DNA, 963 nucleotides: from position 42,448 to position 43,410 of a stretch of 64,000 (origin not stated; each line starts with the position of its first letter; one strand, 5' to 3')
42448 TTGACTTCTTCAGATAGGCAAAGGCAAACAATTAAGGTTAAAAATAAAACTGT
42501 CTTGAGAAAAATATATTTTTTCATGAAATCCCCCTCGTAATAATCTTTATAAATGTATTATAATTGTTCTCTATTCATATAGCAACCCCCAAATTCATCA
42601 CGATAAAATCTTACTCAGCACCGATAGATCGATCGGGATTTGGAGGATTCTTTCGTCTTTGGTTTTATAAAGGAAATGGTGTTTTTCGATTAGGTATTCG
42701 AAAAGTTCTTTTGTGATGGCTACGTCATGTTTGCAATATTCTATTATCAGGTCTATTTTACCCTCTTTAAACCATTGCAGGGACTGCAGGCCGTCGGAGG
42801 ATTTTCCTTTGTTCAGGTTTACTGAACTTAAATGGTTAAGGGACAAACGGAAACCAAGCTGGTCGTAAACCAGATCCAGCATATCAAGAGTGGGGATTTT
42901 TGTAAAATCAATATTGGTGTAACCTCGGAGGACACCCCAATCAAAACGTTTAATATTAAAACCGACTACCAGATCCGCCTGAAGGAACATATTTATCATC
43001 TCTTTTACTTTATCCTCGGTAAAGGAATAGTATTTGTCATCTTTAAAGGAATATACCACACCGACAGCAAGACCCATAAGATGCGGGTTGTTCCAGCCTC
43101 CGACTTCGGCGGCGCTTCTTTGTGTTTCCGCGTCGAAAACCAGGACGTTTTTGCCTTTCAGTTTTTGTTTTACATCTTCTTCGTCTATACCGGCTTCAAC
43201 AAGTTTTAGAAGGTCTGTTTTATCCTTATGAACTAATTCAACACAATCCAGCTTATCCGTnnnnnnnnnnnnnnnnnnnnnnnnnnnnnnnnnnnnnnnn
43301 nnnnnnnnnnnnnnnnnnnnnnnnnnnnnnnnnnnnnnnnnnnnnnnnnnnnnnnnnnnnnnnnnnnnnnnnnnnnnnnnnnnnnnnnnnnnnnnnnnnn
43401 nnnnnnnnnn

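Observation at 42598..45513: Single-polypeptide fusion of a MrfA-like DEAD/DUF1998 helicase with a MrfB-like DEDDh exonuclease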

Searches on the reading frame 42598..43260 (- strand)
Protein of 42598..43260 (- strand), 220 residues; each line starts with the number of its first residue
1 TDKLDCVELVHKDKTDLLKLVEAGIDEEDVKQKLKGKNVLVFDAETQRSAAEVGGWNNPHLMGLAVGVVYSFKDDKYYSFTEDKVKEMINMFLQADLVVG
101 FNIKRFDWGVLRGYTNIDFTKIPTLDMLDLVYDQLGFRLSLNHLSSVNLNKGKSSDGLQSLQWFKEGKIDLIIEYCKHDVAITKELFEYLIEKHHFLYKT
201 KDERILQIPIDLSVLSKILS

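Call 7: search_protein_families(library=ncbifam, proteins=[window:42598-43260:-], max_evalue=1)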
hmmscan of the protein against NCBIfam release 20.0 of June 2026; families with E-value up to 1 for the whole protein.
window:42598-43260:- (220 aa): 1 family
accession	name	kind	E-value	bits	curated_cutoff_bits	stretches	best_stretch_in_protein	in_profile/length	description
NF007703.0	PRK10391.1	equivalog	0.13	12.3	101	0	118-142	9-33/71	transcription modulator YdgT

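Call 9: search_protein_families(library=pfam, proteins=[window:42601-43260:-], max_evalue=10)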
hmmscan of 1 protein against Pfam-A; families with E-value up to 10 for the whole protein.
window:42601-43260:- (220 aa): 5 families
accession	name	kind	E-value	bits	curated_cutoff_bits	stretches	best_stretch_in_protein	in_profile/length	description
PF13482.12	RNase_H_2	-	1.7e-05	25.3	22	1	82-190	44-164/165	RNase_H superfamily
PF01612.26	DNA_pol_A_exo1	-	0.00041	20.6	23.6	1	26-191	9-169/173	3'-5' exonuclease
PF10108.15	DNA_pol_B_exo2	-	0.0015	18.7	24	1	125-183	106-166/213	Predicted 3'-5' exonuclease related to the exonuclease domain of PolB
PF20036.5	Gp13-like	-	0.023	14.4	26.4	1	31-115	206-286/313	Major capsid protein 13-like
PF18136.6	DNApol_Exo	-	0.2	11.2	26.7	1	169-192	257-280/282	DNA mitochondrial polymerase exonuclease domain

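Call 10: search_solved_structures(query=window:42601-43260:-, max_evalue=10, show_alignments=3)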
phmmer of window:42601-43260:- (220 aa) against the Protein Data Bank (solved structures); distinct sequences matched with E-value up to 10: 2.
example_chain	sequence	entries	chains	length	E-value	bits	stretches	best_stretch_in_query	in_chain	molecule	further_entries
6x9z_A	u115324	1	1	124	0.56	13.1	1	51-74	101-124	Transmembrane beta-barrels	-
8v2d_J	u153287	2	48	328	0.71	12.8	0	19-55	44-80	O43_129 component A | O43_129_+4 component A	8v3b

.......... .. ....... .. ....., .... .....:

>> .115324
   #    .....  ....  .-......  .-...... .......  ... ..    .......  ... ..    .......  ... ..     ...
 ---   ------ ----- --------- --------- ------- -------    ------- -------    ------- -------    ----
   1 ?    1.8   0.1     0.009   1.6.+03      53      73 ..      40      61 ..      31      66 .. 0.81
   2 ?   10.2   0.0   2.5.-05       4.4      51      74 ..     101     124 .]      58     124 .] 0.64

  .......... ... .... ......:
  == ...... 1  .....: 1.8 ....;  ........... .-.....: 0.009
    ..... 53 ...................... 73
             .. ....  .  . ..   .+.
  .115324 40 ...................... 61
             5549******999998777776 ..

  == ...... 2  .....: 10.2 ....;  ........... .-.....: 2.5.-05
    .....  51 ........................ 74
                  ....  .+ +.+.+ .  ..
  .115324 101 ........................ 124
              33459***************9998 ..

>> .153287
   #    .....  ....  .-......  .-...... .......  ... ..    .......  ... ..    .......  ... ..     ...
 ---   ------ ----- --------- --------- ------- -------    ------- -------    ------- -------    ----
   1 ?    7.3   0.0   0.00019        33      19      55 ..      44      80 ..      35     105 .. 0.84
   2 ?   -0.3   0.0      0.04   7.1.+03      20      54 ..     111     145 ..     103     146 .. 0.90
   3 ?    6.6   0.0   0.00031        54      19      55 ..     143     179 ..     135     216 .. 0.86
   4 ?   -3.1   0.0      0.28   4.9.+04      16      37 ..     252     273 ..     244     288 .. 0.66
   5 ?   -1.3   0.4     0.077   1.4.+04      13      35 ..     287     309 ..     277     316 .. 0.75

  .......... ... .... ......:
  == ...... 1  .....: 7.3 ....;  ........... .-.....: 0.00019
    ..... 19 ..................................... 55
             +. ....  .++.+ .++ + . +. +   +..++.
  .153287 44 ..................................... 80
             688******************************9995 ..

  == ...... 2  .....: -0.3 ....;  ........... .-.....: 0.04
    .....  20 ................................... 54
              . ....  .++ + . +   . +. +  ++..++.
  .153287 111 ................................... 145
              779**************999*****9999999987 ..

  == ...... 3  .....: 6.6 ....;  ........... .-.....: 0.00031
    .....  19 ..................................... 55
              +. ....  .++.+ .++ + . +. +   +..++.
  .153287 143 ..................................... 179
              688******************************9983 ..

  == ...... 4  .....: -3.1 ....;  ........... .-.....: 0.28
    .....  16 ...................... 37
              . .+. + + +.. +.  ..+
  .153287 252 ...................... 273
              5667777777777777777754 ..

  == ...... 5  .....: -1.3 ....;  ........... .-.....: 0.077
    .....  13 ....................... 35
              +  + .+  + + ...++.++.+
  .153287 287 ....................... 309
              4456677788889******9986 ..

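Call 22: search_solved_structures(query=A1, max_evalue=1, show_alignments=4)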
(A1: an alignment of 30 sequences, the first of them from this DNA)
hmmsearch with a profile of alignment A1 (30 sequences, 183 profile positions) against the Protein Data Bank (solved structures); distinct sequences matched with E-value up to 1: 16.
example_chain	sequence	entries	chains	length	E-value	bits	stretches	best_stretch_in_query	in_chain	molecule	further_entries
5but_A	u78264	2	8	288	0.0017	21.1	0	27-92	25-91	Ktr system potassium uptake protein A,Ktr system potassium uptake protein A | Ktr system potassium uptake protein A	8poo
7yrn_A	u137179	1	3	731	0.012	18.3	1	56-112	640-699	Envelope glycoprotein B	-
6g2j_V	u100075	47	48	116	0.064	16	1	87-155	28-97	NADH dehydrogenase [ubiquinone] 1 alpha subcomplex subunit 5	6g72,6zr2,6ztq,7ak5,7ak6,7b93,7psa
1skr_A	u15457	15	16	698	0.069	15.9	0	28-87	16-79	DNA polymerase | DNA-directed DNA polymerase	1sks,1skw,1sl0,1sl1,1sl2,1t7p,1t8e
1zyq_A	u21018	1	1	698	0.069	15.9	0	28-87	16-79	DNA polymerase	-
9qrf_A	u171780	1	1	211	0.079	15.7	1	49-147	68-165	ancestor of diDNase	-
6n7w_H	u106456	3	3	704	0.088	15.5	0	28-87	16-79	DNA-directed DNA polymerase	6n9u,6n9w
2ajq_A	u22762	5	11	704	0.09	15.5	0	28-87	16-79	T7 DNA polymerase | DNA-directed DNA polymerase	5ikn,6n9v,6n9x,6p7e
5xtb_H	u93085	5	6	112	0.13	14.9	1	88-155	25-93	NADH dehydrogenase [ubiquinone] 1 alpha subcomplex subunit 5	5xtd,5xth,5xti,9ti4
9cwt_H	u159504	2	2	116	0.14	14.8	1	88-155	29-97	NADH dehydrogenase [ubiquinone] 1 alpha subcomplex subunit 5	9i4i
6r3e_A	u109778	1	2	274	0.24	14.1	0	116-142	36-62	DNA (cytosine-5)-methyltransferase 3B,DNA (cytosine-5)-methyltransferase 3B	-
7v2c_H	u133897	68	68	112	0.31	13.7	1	87-155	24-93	NADH dehydrogenase [ubiquinone] 1 alpha subcomplex subunit 5 | Complex I subunit B13 | NADH-ubiquinone oxidoreductase 13 kDa-B subunit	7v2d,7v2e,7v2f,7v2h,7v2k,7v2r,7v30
5gpn_Ae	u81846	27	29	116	0.34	13.6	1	87-155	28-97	NADH dehydrogenase [ubiquinone] 1 alpha subcomplex subunit 5 | NADH dehydrogenase [ubiquinone] 1 alpha subcomplex subunit 5 isoform X1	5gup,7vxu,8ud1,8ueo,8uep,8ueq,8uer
5ldw_V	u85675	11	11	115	0.55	12.9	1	87-155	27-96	NADH dehydrogenase [ubiquinone] 1 alpha subcomplex subunit 5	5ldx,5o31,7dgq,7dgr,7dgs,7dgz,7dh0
5lc5_V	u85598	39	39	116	0.56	12.9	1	87-155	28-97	NADH dehydrogenase [ubiquinone] 1 alpha subcomplex subunit 5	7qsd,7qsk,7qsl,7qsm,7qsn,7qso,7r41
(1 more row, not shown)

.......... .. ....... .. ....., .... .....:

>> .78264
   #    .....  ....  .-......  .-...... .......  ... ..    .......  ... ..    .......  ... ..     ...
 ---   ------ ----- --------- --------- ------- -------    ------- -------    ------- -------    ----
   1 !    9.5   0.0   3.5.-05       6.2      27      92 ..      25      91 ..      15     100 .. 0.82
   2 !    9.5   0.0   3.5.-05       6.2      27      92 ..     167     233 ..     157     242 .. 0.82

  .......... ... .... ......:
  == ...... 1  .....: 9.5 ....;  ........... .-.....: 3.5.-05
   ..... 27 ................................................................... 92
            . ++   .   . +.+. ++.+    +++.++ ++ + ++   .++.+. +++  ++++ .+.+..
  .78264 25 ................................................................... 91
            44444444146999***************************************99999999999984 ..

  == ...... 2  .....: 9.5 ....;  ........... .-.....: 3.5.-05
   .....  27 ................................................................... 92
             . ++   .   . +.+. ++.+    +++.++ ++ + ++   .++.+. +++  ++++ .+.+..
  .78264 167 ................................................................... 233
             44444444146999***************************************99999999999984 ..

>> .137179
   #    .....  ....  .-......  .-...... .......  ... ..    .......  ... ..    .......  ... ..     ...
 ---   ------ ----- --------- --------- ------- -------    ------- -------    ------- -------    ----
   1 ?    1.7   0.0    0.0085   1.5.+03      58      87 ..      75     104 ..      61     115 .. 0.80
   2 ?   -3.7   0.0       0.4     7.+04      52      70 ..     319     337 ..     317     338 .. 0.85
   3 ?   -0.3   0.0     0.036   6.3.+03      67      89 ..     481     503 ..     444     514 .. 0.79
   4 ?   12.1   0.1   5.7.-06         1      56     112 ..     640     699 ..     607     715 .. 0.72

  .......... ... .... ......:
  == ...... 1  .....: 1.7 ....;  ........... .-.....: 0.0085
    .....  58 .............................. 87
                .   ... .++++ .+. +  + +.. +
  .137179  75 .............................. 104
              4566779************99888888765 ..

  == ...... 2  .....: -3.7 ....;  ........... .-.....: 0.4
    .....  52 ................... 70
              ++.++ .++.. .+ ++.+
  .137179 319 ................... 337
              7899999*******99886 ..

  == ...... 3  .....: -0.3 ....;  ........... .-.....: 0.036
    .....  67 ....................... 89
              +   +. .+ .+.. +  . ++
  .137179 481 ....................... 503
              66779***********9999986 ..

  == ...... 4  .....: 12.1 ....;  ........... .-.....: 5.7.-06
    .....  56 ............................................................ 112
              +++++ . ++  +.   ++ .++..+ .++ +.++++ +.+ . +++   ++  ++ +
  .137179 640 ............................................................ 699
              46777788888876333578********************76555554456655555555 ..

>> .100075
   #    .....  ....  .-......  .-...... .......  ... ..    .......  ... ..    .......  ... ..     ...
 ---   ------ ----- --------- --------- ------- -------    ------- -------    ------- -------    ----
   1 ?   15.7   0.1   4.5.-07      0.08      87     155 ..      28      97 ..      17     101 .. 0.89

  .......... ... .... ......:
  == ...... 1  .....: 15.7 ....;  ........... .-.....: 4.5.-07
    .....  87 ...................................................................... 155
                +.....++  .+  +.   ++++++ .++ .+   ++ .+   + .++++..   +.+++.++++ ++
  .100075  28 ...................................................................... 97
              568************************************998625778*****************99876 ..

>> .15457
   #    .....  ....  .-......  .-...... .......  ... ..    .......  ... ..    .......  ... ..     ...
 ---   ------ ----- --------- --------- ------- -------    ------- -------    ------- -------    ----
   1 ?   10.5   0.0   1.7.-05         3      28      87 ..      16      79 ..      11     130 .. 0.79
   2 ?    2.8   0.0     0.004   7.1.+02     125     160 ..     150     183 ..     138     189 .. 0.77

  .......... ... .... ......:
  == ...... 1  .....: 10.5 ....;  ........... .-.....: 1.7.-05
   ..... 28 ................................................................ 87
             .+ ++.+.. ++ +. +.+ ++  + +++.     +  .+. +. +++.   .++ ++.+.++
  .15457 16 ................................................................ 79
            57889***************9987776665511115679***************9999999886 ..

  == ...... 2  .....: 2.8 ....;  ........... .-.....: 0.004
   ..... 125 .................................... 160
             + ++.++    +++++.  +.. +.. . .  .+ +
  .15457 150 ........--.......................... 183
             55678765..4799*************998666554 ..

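Call 26: search_protein_families(library=pfam, alignment_id=A1, max_evalue=0.01)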
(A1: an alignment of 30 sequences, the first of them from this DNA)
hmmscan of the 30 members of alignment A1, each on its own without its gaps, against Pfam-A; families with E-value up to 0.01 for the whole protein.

A. member 1, seq(186 aa): 2 families
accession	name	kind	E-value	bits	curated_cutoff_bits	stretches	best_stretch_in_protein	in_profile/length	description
PF13482.12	RNase_H_2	-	1.1e-05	25.8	22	1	48-156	44-164/165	RNase_H superfamily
PF10108.15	DNA_pol_B_exo2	-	0.0011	19.1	24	1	91-149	106-166/213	Predicted 3'-5' exonuclease related to the exonuclease domain of PolB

B. families by the number of members that match (of 30 scanned): 4 families
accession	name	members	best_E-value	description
PF13482.12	RNase_H_2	29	3.3e-12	RNase_H superfamily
PF01612.26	DNA_pol_A_exo1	26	4e-07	3'-5' exonuclease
PF10108.15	DNA_pol_B_exo2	22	1.3e-06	Predicted 3'-5' exonuclease related to the exonuclease domain of PolB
PF03104.25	DNA_pol_B_exo1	1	0.0015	DNA polymerase family B, exonuclease domain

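Call 29: predict_structure(alignment_id=A1)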
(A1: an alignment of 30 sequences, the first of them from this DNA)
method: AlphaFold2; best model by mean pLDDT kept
length: 186 residues; sequences in the alignment: 30
mean_pLDDT: 94.9   pTM: 0.90
mean pLDDT of the five models: 94.9, 94.6, 94.5, 94.3, 93.5
residues with pLDDT >= 90: 166; 70-90: 18; 50-70: 2; < 50: 0
segments of 3 or more residues with pLDDT < 50: none
pLDDT, mean of each block of 10 residues (from residue 1): 90 97 97 98 98 98 97 97 96 95 95 91 91 98 97 96 96 92 78
secondary structure, 60 per line:
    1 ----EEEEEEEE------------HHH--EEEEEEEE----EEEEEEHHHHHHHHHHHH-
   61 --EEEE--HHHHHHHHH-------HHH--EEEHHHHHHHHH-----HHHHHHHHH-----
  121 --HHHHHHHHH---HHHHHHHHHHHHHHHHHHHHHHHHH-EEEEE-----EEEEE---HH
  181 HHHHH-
elements in order: E5-12 E30-37 E42-47 H48-59 E63-66 H69-77 E90-92 H93-101 H107-115 H123-131 H135-159 E161-165 E171-175 H179-185

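Call 31: fold_search(model_id=the predicted structure, library=pdb)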
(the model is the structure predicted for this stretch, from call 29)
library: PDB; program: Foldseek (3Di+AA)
matches with E <= 10: 519; with E <= 0.001: 160
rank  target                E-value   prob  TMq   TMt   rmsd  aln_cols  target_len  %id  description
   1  5mdn_A                6.9e-07  1.00  0.64  0.17   3.6       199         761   15  Structure of the family B DNA polymerase from the hyperthermophilic archaeon Pyrobaculum calidifontis (released 2016-12-14)
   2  1x9s_A                1.5e-06  1.00  0.52  0.17   6.9       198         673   17  T7 DNA polymerase in complex with a primer/template DNA containing a disordered N-2 aminofluorene on the template, cry (released 2004-10-26)
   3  1tk0_A                3.2e-06  1.00  0.53  0.17   6.7       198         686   16  T7 DNA polymerase ternary complex with 8 oxo guanosine and ddCTP at the insertion site (released 2004-08-31)
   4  1tkd_A                3.2e-06  1.00  0.53  0.16   7.2       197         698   15  T7 DNA polymerase ternary complex with 8 oxo guanosine and dCMP at the elongation site (released 2004-08-31)
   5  1skr_A                3.4e-06  1.00  0.51  0.17   6.8       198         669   17  T7 DNA Polymerase Complexed To DNA Primer/Template and ddATP (released 2004-07-06)
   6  1x9m_A                3.4e-06  1.00  0.52  0.17   6.7       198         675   17  T7 DNA polymerase in complex with an N-2-acetylaminofluorene-adducted DNA (released 2004-10-26)
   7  1sl1_A                3.9e-06  1.00  0.52  0.16   6.8       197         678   17  Binary 5' complex of T7 DNA polymerase with a DNA primer/template containing a cis-syn thymine dimer on the template (released 2004-07-06)
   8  1skw_A                4.5e-06  1.00  0.52  0.16   8.7       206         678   16  Binary 3' complex of T7 DNA polymerase with a DNA primer/template containing a disordered cis-syn thymine dimer on the (released 2004-07-06)
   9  1sks_A                5.4e-06  1.00  0.50  0.16   7.0       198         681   17  Binary 3' complex of T7 DNA polymerase with a DNA primer/template containing a cis-syn thymine dimer on the template (released 2004-07-06)
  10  1t7p_A                5.8e-06  1.00  0.51  0.17   7.0       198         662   17  T7 DNA POLYMERASE COMPLEXED TO DNA PRIMER/TEMPLATE,A NUCLEOSIDE TRIPHOSPHATE, AND ITS PROCESSIVITY FACTOR THIOREDOXIN (released 1998-02-25)
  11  1zyq_A                6.2e-06  1.00  0.51  0.16   6.9       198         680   17  T7 DNA polymerase in complex with 8oG and incoming ddATP (released 2005-11-22)
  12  1sl0_A                7.6e-06  1.00  0.50  0.16   7.1       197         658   19  Ternary 3' complex of T7 DNA polymerase with a DNA primer/template containing a disordered cis-syn thymine dimer on th (released 2004-07-06)
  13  1qht                  8.7e-06  1.00  0.66  0.19   4.2       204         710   11  DNA POLYMERASE FROM THERMOCOCCUS SP. 9ON-7 ARCHAEON (released 2000-05-26)
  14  8ojc_A                8.7e-06  1.00  0.58  0.30   7.7       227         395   16  HSV-1 DNA polymerase active site in alternative exonuclease state (released 2024-04-03)
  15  1tk5_A                9.3e-06  1.00  0.48  0.15   9.1       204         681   18  T7 DNA polymerase binary complex with 8 oxo guanosine in the templating strand (released 2004-08-31)
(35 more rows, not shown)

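Call 33: search_protein_representatives(alignment_id=A1)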
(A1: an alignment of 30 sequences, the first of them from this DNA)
Query: 30 sequences, 183 profile positions. Proteins with E-value up to 0.001 (for the whole library): 4061; up to 1e-10: 2152; up to 1e-30: 568. The best 150 are listed.
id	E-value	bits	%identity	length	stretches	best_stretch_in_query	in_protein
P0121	2.3e-75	268.4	-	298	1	6-179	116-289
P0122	1.8e-74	265.5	-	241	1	2-178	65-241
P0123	3.8e-74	264.5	-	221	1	3-179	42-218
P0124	3.4e-73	261.4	-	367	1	2-178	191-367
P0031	5.1e-73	260.8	-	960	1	3-178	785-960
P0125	5.5e-73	260.7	-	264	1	4-179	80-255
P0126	1.4e-72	259.3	-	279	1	7-178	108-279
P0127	1.8e-72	259.0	-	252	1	7-178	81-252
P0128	1.8e-71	255.8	-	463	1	2-182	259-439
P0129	2.1e-71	255.5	-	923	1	6-178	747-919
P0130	3.3e-71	254.9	-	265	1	7-178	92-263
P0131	7.0e-71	253.8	-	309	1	3-181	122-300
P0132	8.2e-71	253.6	-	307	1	5-179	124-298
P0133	2.2e-70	252.2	-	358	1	3-181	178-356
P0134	2.8e-70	251.9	-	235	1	7-178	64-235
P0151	1.6e-67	242.9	-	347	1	7-178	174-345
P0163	1.5e-65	236.4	-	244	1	3-173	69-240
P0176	8.6e-63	227.4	-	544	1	4-179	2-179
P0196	1.6e-61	223.3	-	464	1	3-164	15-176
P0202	1.6e-60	220.1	-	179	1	4-179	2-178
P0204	3.3e-60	219.0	-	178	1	5-178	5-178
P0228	2.5e-57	209.7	-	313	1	4-179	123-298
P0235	7.3e-57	208.1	-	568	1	6-165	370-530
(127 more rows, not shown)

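Call 38: find_related_loci(query=A1, collection=genome_contigs, flank=6000)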
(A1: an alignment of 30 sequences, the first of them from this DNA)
Query A1 (186 aa) in genome_contigs; peptide patterns used: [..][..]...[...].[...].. (x = any residue, [..] = any of these).
600 stretches matched a pattern (row limit reached: there are more); 576 encode a relative of the query (tblastn E <= 1e-3); the best 80 are kept; 80 distinct loci.
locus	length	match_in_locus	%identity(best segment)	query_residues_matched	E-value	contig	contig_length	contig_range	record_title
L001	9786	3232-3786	95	2-186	8e-119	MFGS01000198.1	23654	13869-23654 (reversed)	MAG: Candidatus Firestonebacteria bacterium RIFOXYA2_FULL_40_8 rifoxya2_full_scaffold_957, whole genome shotgun sequence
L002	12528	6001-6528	68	4-179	4e-80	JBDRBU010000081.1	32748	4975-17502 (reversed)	MAG: Candidatus Firestonebacteria bacterium isolate MEGAHIT-group-1.147 k141_13775007, whole genome shotgun sequence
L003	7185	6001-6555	52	1-186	8e-63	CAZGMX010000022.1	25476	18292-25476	MAG TPA_asm: uncultured Actinomycetota bacterium isolate binchicken_co232_128 genome assembly, contig: NODE_3524_length_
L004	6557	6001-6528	49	3-177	9e-60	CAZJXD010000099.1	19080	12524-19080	MAG TPA_asm: uncultured Desulfobacteraceae bacterium isolate SRP323688_co1_280 genome assembly, contig: NODE_4752_length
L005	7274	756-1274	51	5-177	1e-59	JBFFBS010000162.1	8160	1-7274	MAG: Syntrophobacteria bacterium isolate Mix_mud12.2021.10.10 k141_2465757_length_8160_cov_14.3929, whole genome shotgun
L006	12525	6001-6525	49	2-176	2e-59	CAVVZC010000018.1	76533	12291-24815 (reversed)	MAG: uncultured delta proteobacterium isolate MFD03551.bin.1.10 genome assembly, contig: contig_39079, whole genome shot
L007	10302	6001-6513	50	7-177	2e-59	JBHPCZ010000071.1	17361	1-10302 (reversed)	Thermodesulfobacteriota bacterium isolate SAG AM-311-M20 NODE_71_length_17361_cov_27.108402, whole genome shotgun sequen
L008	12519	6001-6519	50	6-178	3e-59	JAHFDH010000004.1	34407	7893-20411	MAG: Candidatus Methylomirabilota bacterium isolate nzgw240 NODE_1749_length_34408_cov_5.471841, whole genome shotgun se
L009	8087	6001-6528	48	4-179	4e-59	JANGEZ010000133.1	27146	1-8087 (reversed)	MAG: Candidatus Methylomirabilis sp. bin48 c_000000026781, whole genome shotgun sequence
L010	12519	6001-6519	53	5-177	1e-58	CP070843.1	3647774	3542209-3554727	MAG: Deltaproteobacteria bacterium isolate bin435 chromosome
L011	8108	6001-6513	49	5-175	3e-58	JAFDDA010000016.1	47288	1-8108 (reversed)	MAG: Deltaproteobacteria bacterium isolate Meg19_02_Bin_151 Meg19_02_Bin_151_scaffold_196, whole genome shotgun sequence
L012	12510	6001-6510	49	7-176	2e-58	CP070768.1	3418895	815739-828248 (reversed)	MAG: Desulfobacterales bacterium isolate bin239 chromosome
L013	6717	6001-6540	49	7-186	6e-58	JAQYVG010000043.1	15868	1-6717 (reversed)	MAG: Desulfobacterales bacterium isolate SG_975_bin35strict NODE_43_length_15868_cov_6.165537, whole genome shotgun sequ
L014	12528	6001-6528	49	5-180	7e-59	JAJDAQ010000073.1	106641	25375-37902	MAG: Deltaproteobacteria bacterium isolate OFTM60 OFTM60_72, whole genome shotgun sequence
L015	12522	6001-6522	49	4-177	1e-57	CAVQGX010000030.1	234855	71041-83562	MAG: uncultured delta proteobacterium isolate MFD09779.bin.3.209 genome assembly, contig: contig_27840, whole genome sho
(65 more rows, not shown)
